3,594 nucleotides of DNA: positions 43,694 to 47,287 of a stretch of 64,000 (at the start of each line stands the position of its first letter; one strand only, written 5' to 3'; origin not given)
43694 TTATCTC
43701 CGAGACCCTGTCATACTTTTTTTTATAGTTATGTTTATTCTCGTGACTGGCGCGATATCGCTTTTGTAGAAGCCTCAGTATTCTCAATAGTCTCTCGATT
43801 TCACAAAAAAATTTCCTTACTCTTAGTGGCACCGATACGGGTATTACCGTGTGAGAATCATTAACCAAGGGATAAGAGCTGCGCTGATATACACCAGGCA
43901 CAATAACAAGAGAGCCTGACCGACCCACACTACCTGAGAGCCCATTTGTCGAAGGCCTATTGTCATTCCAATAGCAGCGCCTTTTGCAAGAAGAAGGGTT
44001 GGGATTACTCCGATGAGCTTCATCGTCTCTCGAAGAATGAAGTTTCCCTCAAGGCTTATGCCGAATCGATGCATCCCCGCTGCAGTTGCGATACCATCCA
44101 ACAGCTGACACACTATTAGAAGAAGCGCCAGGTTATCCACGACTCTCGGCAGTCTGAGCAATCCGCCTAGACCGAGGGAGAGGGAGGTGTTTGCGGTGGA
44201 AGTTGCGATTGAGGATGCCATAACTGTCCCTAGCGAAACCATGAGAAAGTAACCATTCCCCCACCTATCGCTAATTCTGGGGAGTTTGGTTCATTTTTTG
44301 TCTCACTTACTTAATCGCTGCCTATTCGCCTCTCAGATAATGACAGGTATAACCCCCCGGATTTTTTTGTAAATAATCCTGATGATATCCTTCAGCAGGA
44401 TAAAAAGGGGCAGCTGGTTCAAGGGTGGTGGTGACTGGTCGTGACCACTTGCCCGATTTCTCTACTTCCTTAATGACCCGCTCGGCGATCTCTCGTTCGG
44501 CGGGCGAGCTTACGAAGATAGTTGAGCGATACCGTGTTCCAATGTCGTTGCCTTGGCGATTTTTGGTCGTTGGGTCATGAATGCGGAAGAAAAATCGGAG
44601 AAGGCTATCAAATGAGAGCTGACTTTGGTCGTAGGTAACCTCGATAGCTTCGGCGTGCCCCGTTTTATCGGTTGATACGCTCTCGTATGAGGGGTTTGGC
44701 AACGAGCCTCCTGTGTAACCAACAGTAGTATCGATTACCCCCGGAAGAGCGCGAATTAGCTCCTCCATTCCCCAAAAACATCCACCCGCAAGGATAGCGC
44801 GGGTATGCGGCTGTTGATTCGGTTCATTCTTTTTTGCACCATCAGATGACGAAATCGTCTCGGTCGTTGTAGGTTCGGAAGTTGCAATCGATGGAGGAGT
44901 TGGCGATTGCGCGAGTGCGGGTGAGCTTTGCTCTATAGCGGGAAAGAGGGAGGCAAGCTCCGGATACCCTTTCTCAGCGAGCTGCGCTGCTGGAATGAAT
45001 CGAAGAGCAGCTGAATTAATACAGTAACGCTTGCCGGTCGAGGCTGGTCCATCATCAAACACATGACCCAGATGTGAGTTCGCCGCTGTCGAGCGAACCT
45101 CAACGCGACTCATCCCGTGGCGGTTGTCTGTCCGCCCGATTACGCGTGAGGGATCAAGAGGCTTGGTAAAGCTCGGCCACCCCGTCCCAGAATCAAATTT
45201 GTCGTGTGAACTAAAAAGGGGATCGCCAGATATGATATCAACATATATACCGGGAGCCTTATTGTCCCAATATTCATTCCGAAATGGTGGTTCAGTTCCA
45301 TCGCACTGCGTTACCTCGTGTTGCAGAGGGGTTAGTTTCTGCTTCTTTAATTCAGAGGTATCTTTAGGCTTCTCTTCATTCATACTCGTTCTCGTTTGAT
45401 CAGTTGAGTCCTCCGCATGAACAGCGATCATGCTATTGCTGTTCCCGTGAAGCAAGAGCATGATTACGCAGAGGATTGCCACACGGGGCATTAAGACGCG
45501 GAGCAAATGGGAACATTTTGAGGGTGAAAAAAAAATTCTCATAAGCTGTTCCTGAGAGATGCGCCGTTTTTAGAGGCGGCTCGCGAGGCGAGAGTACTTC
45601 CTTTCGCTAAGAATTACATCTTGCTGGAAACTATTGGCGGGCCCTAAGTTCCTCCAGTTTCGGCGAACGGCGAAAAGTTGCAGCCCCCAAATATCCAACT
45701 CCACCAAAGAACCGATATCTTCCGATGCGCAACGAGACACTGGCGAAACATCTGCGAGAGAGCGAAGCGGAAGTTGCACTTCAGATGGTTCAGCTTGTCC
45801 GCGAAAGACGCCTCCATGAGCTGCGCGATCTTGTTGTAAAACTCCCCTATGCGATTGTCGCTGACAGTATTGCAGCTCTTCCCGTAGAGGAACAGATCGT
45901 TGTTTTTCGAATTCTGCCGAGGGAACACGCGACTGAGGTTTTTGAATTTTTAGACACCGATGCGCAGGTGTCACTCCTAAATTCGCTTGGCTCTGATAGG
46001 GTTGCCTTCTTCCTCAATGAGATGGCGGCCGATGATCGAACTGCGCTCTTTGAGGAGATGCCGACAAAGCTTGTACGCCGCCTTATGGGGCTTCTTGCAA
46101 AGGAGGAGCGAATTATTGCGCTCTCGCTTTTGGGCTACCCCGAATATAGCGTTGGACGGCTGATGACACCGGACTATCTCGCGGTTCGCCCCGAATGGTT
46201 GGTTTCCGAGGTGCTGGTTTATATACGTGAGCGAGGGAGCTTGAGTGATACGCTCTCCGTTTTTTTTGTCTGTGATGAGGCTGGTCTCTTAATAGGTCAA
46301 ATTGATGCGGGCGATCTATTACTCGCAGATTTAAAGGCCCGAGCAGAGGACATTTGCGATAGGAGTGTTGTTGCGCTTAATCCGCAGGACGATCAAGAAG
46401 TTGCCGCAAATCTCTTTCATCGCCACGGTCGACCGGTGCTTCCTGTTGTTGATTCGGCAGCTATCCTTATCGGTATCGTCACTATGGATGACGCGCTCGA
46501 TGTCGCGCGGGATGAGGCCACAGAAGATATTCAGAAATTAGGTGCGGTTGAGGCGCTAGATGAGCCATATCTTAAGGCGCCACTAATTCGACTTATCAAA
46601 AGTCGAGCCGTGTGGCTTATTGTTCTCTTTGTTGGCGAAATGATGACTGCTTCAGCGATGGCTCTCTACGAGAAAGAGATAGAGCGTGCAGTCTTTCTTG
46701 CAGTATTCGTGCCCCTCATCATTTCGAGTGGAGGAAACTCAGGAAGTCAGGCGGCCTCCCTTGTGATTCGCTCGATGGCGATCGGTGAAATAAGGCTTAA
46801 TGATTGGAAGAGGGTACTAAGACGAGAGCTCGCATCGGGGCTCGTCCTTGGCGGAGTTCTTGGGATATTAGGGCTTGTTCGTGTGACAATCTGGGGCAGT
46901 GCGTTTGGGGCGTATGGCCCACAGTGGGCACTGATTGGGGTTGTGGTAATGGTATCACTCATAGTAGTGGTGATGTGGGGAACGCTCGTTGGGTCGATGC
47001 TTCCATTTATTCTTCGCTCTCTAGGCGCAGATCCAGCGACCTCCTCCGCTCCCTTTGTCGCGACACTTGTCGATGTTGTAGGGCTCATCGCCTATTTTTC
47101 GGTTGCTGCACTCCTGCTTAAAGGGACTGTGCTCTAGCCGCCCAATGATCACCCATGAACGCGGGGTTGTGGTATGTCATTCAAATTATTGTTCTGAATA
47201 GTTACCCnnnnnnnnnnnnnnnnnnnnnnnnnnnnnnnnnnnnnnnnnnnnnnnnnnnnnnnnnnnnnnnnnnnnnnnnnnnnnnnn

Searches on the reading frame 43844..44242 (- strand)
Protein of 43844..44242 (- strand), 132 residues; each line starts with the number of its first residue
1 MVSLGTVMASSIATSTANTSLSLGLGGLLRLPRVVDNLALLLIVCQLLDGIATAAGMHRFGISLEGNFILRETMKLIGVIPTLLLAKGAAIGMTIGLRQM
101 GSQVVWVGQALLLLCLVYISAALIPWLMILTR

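Call 90: search_protein_families(library=pfam, proteins=[window:43844-44242:-], max_evalue=0.001)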
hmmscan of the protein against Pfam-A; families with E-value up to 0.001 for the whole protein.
window:43844-44242:- (132 aa): 0 families

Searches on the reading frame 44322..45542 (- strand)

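Call 62: search_protein_families(library=pfam, proteins=[window:44322-45542:-], max_evalue=0.0001)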
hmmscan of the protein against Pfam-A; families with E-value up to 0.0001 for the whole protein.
window:44322-45542:- (406 aa): 2 families
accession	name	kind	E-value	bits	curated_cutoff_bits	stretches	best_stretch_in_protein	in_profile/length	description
PF01625.27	PMSR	-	1.2e-63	214.4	23.7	1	249-399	2-152/153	Peptide methionine sulfoxide reductase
PF01641.26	SelR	-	8.6e-46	155.1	24.9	1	70-184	1-116/116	SelR domain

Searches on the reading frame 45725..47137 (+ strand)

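Call 62: search_protein_families(library=pfam, proteins=[window:45725-47137:+], max_evalue=0.0001)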
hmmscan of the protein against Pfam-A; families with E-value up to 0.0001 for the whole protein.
window:45725-47137:+ (470 aa): 3 families
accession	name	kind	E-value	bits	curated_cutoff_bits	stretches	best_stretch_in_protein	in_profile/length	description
PF01769.21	MgtE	-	6e-35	120.7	27.6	1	329-460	1-125/125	Divalent cation transporter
PF03448.22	MgtE_N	-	5.3e-22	78.7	25.9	1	42-140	3-101/102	MgtE intracellular N domain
PF00571.33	CBS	-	2.2e-15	57.2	24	2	208-260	2-54/57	CBS domain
